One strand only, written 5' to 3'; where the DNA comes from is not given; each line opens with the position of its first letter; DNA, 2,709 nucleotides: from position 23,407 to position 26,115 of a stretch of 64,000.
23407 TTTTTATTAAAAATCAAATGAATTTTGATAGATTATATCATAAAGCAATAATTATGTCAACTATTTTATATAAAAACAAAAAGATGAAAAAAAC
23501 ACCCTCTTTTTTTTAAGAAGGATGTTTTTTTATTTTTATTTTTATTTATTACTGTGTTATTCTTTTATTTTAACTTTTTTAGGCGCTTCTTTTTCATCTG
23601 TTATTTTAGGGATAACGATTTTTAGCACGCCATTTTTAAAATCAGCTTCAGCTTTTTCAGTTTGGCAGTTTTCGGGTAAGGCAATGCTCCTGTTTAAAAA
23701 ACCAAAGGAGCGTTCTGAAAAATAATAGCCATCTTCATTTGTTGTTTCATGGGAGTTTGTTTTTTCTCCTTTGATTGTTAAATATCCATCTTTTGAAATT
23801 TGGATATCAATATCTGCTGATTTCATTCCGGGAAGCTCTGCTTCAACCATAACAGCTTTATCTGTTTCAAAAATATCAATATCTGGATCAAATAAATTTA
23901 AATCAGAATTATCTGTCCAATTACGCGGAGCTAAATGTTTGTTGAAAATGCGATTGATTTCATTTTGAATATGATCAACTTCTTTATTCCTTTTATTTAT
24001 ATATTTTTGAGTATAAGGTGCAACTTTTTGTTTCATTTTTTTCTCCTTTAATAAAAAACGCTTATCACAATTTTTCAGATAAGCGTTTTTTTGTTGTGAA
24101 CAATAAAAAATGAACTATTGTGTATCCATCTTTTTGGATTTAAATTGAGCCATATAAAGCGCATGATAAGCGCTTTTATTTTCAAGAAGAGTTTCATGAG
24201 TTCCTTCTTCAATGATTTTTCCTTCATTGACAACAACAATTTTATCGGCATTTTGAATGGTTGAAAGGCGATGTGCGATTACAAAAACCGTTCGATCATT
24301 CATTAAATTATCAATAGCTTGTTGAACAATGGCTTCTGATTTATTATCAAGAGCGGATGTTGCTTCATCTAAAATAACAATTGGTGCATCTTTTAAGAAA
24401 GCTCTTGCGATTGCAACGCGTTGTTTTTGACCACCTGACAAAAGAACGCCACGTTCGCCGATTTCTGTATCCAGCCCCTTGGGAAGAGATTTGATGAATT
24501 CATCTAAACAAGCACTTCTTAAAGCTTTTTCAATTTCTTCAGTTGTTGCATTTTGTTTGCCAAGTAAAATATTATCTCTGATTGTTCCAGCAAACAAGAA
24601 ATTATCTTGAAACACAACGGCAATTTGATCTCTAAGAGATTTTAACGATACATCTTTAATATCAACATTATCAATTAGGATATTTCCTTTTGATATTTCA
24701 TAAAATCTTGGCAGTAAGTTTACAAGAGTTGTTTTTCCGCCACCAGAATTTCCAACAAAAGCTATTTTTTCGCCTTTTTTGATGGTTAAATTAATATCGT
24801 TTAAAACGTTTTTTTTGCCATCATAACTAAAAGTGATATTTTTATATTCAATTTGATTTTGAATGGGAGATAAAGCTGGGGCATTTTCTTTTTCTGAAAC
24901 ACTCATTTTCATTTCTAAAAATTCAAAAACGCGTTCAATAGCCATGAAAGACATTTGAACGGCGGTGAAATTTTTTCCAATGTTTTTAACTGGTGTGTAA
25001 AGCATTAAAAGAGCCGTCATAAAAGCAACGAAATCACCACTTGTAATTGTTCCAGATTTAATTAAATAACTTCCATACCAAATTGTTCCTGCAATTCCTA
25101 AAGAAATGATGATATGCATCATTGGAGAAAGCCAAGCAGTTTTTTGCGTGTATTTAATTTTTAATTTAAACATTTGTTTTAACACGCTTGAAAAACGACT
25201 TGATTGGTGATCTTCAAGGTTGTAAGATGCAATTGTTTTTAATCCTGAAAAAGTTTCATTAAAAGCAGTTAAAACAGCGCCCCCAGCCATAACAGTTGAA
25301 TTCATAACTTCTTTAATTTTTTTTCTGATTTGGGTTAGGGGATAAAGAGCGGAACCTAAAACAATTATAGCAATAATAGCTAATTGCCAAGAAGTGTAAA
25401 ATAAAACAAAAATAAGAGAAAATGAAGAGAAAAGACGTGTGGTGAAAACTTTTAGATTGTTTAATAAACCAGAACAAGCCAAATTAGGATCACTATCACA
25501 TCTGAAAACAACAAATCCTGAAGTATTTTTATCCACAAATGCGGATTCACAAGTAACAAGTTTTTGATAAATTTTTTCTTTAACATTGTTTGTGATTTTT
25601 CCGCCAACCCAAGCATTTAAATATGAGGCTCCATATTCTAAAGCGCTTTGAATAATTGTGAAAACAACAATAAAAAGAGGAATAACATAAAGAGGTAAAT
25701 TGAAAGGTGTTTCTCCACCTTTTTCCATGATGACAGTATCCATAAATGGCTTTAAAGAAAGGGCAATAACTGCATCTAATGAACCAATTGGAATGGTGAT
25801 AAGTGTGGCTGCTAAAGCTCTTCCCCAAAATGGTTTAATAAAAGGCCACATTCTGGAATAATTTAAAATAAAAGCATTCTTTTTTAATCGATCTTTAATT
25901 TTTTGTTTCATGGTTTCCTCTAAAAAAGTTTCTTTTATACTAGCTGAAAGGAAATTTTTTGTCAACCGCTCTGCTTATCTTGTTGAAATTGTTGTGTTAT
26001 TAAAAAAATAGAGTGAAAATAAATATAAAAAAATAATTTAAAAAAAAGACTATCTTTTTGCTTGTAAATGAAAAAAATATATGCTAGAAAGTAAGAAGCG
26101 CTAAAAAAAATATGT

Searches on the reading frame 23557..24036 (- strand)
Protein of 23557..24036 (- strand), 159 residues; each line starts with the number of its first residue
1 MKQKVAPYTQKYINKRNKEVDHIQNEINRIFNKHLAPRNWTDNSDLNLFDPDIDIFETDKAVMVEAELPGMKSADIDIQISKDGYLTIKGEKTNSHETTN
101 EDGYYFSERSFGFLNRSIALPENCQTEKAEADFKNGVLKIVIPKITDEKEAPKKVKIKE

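Call 8: search_protein_families(library=pfam, proteins=[window:23557-24036:-], max_evalue=0.001)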
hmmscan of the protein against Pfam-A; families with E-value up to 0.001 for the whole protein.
window:23557-24036:- (159 aa): 2 families
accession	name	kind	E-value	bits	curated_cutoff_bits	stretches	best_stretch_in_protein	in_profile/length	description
PF00011.27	HSP20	-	1.7e-19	70.2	20.8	1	54-158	1-102/102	Hsp20/alpha crystallin family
PF17886.7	ArsA_HSP20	-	0.00019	21.4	22.5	1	62-140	4-61/63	HSP20-like domain found in ArsA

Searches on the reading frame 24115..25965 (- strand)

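Call 8: search_protein_families(library=pfam, proteins=[window:24115-25965:-], max_evalue=0.001)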
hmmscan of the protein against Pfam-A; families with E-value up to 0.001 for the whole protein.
window:24115-25965:- (616 aa): 5 families
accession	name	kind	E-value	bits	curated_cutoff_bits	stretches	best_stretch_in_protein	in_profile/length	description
PF00664.28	ABC_membrane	-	1.8e-35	123.4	28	1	53-326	4-274/274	ABC transporter transmembrane region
PF00005.33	ABC_tran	-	9.5e-33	114.1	25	1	388-537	1-137/137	ABC transporter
PF02463.25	SMC_N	-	6.7e-11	42.5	40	1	465-580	110-212/220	RecF/RecN/SMC N terminal domain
PF03193.22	RsgA_GTPase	-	9.1e-05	22.8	30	1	356-420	65-128/174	RsgA GTPase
PF09818.15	ABC_ATPase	-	0.00064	19.3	23.2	0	480-613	130-254/283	P-loop domain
